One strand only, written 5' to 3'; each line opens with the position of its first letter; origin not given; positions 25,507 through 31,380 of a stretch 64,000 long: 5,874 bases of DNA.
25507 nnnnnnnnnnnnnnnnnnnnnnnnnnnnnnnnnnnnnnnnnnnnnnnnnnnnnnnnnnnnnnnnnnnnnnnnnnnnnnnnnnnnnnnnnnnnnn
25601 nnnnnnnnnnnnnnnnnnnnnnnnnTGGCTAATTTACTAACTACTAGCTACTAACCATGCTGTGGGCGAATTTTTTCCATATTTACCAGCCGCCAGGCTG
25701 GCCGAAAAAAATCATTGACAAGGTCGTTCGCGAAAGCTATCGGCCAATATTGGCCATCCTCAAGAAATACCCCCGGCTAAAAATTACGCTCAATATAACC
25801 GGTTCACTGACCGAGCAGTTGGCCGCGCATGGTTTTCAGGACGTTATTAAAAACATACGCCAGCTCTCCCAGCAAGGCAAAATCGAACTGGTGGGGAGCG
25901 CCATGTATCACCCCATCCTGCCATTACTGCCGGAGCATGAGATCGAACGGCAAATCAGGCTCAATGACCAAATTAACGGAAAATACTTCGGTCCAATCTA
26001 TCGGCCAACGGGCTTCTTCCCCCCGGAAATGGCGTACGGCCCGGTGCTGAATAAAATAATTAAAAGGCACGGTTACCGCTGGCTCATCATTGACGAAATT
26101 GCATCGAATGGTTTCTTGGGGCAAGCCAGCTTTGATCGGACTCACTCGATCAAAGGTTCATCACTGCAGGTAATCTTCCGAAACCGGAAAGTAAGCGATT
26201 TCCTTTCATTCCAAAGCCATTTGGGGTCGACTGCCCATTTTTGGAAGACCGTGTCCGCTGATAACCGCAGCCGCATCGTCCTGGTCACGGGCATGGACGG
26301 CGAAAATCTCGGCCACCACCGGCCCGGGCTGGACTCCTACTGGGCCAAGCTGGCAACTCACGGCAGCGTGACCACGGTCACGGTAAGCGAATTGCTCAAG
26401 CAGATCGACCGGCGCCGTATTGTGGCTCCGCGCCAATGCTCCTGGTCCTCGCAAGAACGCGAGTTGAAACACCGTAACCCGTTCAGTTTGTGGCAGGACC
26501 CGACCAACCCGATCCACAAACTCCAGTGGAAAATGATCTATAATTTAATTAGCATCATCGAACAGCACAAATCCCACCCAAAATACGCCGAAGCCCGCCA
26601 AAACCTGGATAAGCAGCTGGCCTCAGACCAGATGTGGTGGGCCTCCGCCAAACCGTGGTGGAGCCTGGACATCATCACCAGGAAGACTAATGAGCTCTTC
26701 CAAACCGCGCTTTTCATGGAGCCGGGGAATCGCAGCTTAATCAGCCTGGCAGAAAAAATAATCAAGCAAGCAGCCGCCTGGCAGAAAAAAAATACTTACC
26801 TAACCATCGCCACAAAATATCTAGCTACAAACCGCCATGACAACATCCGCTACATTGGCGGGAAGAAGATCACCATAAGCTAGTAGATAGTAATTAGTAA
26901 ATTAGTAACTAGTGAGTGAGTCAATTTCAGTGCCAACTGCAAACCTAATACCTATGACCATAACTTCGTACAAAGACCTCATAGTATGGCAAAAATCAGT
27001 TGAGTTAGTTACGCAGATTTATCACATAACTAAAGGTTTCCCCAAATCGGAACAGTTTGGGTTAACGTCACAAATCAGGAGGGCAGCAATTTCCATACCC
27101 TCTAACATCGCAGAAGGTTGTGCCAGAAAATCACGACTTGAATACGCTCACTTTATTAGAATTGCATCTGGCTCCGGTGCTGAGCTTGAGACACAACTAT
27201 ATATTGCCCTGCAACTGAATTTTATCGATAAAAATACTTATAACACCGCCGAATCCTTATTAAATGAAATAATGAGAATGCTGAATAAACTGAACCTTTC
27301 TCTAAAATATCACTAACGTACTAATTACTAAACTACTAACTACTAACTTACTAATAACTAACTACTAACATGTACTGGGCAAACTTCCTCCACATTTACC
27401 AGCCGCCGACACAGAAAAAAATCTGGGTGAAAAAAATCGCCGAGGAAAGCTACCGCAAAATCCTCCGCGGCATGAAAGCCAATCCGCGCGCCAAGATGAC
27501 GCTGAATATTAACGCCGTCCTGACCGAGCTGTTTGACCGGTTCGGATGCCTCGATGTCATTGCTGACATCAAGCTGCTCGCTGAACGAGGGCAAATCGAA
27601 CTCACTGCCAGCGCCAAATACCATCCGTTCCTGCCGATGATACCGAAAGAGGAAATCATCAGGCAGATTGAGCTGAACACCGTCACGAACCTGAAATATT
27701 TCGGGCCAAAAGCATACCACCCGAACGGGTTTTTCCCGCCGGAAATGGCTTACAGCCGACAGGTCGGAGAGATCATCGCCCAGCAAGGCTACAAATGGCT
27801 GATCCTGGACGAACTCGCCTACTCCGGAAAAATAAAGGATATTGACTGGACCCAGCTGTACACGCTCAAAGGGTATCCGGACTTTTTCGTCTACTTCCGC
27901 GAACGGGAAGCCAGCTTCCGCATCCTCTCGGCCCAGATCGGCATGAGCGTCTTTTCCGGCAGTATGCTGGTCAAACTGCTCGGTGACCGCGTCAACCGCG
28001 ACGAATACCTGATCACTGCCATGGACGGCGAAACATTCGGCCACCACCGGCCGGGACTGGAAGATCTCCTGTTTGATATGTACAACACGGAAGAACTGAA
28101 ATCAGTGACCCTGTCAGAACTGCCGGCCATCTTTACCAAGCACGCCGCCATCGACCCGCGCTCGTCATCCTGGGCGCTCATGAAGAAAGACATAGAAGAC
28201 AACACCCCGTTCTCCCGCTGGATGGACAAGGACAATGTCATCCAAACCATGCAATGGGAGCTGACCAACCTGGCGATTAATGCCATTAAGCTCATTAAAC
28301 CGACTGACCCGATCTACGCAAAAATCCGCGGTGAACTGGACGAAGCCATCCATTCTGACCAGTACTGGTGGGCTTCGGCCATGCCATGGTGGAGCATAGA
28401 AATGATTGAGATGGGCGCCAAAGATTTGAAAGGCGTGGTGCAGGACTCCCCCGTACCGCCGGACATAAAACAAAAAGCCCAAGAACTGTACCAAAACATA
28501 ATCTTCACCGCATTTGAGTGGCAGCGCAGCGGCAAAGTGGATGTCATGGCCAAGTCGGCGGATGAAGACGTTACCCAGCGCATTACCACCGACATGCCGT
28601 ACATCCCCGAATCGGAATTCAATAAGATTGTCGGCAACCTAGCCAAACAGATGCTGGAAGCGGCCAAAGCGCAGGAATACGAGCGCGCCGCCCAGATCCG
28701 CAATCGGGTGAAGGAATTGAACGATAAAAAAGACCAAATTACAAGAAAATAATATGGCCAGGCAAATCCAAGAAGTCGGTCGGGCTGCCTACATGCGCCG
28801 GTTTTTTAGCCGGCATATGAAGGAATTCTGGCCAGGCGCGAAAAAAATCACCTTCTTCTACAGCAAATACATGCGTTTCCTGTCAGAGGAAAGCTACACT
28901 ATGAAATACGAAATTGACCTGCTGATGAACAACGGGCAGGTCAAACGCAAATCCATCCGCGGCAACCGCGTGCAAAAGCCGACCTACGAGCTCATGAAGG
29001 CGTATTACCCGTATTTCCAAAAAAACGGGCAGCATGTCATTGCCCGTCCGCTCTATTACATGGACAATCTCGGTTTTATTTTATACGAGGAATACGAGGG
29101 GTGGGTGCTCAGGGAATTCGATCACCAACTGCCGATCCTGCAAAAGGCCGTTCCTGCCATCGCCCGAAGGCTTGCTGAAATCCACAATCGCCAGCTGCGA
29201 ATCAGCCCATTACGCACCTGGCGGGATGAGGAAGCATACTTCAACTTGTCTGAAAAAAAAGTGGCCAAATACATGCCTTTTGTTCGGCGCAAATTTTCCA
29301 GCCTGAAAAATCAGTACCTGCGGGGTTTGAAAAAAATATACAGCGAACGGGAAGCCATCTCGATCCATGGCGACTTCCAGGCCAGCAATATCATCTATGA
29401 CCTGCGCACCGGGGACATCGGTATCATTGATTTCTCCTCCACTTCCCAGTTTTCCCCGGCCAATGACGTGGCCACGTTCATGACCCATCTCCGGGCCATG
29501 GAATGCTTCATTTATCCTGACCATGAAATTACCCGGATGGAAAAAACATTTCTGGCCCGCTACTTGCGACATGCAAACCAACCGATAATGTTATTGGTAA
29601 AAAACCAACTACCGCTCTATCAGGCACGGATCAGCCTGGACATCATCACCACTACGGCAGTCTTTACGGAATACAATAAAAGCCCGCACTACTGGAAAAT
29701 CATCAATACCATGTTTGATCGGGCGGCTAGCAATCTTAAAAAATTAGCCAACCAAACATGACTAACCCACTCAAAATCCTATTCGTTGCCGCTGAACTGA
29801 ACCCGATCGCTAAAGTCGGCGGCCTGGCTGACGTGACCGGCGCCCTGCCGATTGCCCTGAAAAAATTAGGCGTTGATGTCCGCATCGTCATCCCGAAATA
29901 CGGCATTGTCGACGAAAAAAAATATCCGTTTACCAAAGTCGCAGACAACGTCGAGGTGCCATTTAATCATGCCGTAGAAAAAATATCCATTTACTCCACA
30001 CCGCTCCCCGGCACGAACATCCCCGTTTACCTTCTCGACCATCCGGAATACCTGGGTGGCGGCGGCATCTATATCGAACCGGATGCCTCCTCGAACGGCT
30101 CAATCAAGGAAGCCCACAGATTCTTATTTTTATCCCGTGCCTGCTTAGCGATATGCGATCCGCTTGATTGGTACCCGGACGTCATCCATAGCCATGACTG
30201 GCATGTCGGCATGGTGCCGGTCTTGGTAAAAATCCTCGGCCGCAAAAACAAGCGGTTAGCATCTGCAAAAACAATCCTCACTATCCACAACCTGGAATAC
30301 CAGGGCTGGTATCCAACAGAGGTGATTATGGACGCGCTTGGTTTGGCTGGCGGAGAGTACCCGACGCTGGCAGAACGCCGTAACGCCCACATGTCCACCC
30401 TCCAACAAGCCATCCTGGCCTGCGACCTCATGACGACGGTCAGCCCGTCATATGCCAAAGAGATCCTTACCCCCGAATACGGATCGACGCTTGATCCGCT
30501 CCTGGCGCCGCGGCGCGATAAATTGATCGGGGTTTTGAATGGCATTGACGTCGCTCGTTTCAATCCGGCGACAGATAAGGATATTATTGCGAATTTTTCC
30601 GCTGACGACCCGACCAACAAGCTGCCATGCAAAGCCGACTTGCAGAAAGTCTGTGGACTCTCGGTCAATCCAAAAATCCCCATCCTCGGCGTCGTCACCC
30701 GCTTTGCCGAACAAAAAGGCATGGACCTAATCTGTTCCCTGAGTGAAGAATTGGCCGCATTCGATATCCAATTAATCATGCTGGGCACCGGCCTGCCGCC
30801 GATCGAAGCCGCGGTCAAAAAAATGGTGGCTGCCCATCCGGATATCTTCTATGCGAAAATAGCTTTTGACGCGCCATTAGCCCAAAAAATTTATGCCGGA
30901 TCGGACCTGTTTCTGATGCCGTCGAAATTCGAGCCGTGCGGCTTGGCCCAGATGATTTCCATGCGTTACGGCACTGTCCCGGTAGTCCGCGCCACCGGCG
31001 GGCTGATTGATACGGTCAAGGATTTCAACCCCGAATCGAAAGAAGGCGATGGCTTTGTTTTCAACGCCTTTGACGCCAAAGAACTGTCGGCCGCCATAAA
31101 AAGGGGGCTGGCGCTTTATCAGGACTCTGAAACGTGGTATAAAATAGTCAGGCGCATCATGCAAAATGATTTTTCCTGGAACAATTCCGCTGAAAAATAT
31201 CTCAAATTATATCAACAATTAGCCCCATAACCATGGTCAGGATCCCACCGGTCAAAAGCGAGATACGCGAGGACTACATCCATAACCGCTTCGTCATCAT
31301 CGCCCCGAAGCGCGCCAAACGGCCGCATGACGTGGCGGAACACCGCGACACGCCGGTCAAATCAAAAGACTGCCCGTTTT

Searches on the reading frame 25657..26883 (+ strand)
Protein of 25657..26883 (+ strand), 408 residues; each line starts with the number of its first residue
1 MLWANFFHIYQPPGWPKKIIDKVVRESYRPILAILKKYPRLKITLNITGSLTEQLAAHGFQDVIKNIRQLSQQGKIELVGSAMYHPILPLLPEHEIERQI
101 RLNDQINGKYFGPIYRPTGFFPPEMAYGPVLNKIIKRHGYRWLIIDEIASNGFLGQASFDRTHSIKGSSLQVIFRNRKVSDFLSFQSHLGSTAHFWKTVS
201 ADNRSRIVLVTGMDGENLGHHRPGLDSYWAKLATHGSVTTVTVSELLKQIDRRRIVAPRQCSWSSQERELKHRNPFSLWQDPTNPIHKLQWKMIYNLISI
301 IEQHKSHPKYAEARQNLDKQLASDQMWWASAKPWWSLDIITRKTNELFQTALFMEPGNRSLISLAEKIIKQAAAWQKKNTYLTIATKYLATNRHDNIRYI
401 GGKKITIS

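Call 35: search_protein_families(library=pfam, proteins=[window:25657-26883:+], max_evalue=0.001)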
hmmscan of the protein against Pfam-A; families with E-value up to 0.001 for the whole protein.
window:25657-26883:+ (408 aa): 2 families
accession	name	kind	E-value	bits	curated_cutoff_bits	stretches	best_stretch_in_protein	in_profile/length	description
PF03065.20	Glyco_hydro_57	-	4.6e-41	141.5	21.2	1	15-256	35-288/291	Glycosyl hydrolase family 57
PF01522.26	Polysacc_deac_1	-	1.1e-05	25.8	23.1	1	21-141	14-122/124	Polysaccharide deacetylase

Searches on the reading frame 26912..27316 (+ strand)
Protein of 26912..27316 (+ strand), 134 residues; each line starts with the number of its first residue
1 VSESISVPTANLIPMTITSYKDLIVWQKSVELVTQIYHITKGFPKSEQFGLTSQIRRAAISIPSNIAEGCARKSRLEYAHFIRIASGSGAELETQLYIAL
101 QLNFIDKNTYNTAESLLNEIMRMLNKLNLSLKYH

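Call 35: search_protein_families(library=pfam, proteins=[window:26912-27316:+], max_evalue=0.001)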
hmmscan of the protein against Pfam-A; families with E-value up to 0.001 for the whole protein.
window:26912-27316:+ (134 aa): 2 families
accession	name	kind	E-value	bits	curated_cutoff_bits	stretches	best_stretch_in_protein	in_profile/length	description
PF05635.17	23S_rRNA_IVP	-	6.5e-42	142.5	33.8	1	21-126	1-106/106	23S rRNA-intervening sequence protein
PF22296.2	bAvd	-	3.6e-08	34.3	40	1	23-126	1-102/107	bAvd-like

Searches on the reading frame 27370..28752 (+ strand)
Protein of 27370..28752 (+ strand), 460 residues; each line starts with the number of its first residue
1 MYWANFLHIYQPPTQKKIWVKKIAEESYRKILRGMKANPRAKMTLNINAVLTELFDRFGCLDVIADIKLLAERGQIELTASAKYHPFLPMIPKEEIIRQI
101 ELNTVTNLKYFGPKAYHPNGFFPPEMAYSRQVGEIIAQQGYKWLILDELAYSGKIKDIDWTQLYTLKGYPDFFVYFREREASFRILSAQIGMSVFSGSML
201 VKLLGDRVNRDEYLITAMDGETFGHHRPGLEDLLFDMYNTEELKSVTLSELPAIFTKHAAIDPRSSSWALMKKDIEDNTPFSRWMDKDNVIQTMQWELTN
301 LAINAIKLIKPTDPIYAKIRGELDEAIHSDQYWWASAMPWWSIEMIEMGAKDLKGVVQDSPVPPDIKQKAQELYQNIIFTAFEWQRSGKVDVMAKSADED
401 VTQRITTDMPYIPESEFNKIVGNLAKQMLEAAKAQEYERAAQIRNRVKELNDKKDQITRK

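Call 35: search_protein_families(library=pfam, proteins=[window:27370-28752:+], max_evalue=0.001)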
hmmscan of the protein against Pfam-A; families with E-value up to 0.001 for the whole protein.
window:27370-28752:+ (460 aa): 2 families
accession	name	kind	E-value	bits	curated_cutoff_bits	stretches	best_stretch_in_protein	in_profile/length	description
PF03065.20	Glyco_hydro_57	-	2.2e-26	93.3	21.2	1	24-229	52-250/291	Glycosyl hydrolase family 57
PF02151.25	UVR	-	1.1e-07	31.8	21.5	1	422-451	5-34/36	UvrB/uvrC motif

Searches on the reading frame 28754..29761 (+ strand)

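Call 35: search_protein_families(library=pfam, proteins=[window:28754-29761:+], max_evalue=0.001)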
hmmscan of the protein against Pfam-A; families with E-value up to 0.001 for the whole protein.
window:28754-29761:+ (335 aa): 3 families
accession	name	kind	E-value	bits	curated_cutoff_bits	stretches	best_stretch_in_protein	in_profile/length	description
PF01636.29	APH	-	3.3e-08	34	23.2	1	75-246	34-213/239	Phosphotransferase enzyme family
PF01633.27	Choline_kinase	-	4.6e-07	29.9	29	1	132-276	88-245/300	Choline/ethanolamine kinase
PF02958.26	EcKL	-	0.00025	20.9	22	1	168-244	183-262/294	Ecdysteroid kinase-like family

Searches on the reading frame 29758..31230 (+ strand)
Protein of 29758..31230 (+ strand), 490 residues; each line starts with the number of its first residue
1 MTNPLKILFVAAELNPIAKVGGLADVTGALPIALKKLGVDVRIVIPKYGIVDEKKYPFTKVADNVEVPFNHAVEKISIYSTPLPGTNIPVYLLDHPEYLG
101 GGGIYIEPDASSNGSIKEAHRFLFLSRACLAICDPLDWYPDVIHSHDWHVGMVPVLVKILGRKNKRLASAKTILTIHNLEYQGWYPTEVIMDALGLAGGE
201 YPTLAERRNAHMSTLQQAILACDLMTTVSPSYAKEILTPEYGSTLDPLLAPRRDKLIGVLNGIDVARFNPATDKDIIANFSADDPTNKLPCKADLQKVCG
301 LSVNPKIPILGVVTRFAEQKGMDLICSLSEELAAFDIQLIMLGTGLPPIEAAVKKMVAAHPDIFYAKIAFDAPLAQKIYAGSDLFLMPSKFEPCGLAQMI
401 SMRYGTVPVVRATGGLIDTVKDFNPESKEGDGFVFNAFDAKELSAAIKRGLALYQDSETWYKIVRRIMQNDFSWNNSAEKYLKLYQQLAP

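Call 35: search_protein_families(library=pfam, proteins=[window:29758-31230:+], max_evalue=0.001)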
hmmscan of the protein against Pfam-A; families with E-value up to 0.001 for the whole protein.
window:29758-31230:+ (490 aa): 6 families
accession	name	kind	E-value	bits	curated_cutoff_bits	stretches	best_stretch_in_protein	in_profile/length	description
PF08323.17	Glyco_transf_5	-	2.1e-69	234.3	22.7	1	6-249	1-237/239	Starch synthase catalytic domain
PF00534.26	Glycos_transf_1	-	1.2e-10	41.6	26.4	1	305-461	13-166/172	Glycosyl transferases group 1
PF13692.12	Glyco_trans_1_4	-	3e-10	40.9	27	1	308-449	2-138/142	Glycosyl transferases group 1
PF13439.12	Glyco_transf_4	-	3.2e-06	27.7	28.5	1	136-238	71-150/170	Glycosyltransferase Family 4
PF13579.12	Glyco_trans_4_4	-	4.8e-06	27.4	29.7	1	21-193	1-103/158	Glycosyl transferase 4-like domain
PF20706.3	GT4-conflict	-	8.9e-05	22.1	26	1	314-480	204-384/385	Family 4 Glycosyltransferase in conflict systems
